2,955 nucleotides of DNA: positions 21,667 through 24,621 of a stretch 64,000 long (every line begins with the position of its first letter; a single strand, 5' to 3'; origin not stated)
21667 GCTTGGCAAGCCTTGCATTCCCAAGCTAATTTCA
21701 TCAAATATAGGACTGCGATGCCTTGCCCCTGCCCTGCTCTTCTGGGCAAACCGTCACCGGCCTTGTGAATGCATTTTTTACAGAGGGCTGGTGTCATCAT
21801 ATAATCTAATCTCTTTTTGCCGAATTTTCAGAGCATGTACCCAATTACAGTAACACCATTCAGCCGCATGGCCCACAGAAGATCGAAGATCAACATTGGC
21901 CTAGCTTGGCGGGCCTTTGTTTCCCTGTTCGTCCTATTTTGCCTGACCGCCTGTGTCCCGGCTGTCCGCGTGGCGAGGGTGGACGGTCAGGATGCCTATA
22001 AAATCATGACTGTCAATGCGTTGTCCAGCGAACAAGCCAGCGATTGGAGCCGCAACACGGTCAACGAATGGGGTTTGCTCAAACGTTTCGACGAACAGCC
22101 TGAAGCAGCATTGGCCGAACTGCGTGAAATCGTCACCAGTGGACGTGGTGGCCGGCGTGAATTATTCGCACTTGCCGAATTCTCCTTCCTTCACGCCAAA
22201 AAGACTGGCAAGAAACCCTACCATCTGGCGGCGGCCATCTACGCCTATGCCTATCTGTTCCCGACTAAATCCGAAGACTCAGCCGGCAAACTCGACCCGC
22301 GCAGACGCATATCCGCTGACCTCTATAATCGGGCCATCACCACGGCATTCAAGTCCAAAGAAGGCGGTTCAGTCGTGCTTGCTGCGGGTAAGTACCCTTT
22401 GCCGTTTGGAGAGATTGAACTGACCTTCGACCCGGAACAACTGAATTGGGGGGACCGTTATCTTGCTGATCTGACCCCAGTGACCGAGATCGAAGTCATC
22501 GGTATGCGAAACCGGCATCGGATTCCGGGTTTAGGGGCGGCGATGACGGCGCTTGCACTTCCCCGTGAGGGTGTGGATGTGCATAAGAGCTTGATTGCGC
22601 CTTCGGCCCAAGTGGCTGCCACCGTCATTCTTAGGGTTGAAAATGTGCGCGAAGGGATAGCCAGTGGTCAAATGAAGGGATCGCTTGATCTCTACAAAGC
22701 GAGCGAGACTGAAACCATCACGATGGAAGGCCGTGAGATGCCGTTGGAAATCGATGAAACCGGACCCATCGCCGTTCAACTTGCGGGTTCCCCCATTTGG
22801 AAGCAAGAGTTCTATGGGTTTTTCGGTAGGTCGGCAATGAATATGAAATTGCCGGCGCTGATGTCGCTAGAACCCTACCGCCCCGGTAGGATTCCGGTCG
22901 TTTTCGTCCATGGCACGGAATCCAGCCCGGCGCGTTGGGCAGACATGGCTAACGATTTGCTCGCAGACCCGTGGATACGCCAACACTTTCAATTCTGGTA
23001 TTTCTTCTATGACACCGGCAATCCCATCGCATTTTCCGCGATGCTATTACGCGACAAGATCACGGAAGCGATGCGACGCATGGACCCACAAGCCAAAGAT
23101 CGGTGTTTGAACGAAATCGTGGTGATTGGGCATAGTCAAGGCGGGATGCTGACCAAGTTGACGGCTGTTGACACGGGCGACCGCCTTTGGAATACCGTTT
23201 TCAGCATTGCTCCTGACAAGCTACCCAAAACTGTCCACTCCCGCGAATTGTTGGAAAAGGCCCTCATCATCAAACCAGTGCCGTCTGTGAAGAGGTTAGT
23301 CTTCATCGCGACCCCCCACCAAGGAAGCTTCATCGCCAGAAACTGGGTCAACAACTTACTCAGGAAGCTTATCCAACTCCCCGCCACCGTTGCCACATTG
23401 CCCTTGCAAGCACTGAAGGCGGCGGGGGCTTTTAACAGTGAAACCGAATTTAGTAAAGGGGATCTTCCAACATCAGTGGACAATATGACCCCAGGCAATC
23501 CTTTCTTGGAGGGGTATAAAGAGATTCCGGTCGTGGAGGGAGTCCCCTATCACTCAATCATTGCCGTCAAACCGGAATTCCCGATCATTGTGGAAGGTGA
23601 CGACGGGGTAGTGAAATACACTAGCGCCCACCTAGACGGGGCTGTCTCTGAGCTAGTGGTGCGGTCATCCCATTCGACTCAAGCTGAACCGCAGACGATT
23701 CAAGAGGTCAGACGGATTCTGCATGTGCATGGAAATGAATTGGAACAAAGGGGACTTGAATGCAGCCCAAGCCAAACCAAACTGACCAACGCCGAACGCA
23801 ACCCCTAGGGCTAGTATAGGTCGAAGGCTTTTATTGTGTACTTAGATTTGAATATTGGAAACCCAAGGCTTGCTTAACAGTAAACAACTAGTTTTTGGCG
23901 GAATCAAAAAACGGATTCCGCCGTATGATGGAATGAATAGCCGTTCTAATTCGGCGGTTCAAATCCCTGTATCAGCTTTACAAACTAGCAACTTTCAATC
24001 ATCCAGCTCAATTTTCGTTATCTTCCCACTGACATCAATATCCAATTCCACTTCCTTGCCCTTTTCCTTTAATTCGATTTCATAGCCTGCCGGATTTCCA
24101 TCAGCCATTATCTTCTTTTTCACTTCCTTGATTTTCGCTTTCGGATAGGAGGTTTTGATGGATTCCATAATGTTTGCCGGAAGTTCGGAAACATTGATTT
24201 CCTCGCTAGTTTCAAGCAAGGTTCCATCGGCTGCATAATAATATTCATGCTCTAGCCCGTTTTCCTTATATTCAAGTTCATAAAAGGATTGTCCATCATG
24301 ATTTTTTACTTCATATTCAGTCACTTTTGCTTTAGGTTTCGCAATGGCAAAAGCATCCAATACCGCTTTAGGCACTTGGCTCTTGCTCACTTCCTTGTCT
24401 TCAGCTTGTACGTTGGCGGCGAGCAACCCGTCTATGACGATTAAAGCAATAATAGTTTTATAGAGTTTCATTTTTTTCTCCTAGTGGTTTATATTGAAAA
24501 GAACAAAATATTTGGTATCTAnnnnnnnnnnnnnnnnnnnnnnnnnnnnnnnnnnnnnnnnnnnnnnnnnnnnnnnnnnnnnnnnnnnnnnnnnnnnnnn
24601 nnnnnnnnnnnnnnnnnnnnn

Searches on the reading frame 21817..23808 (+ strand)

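Call 19: search_protein_families(library=pfam, proteins=[window:21817-23808:+], max_evalue=0.0001)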
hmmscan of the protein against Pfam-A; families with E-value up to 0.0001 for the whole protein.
window:21817-23808:+ (663 aa): 1 family
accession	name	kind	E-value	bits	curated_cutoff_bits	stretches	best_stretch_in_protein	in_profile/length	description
PF07819.20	PGAP1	-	8.9e-07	29.3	24.3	1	358-452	4-111/233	PGAP1-like alpha/beta domain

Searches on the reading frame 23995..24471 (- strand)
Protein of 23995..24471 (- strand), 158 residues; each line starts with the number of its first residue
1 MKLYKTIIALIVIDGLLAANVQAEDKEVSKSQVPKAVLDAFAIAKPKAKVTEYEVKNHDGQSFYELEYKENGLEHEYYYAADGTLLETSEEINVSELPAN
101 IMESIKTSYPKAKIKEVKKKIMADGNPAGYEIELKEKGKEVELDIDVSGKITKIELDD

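Call 3: search_protein_families(library=pfam, proteins=[window:23995-24471:-], max_evalue=0.01)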
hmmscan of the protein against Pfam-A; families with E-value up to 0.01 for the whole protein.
window:23995-24471:- (158 aa): 2 families
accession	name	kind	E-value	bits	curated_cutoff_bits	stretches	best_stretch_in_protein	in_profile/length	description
PF11396.14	PepSY_like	-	1.5e-12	48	28.3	2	87-152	23-82/83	Putative beta-lactamase-inhibitor-like, PepSY-like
PF03413.25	PepSY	-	0.0018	19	24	0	29-78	3-48/60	Peptidase propeptide and YPEB domain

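Call 5: search_protein_families(library=ncbifam, proteins=[window:23995-24471:-], max_evalue=0.01)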
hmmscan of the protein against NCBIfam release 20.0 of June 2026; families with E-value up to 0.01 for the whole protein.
window:23995-24471:- (158 aa): 1 family
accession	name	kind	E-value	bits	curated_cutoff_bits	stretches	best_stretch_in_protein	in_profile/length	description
NF051432.1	PepSY_MTB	domain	0.0017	18.8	60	0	9-68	14-76/101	PepSY domain-containing protein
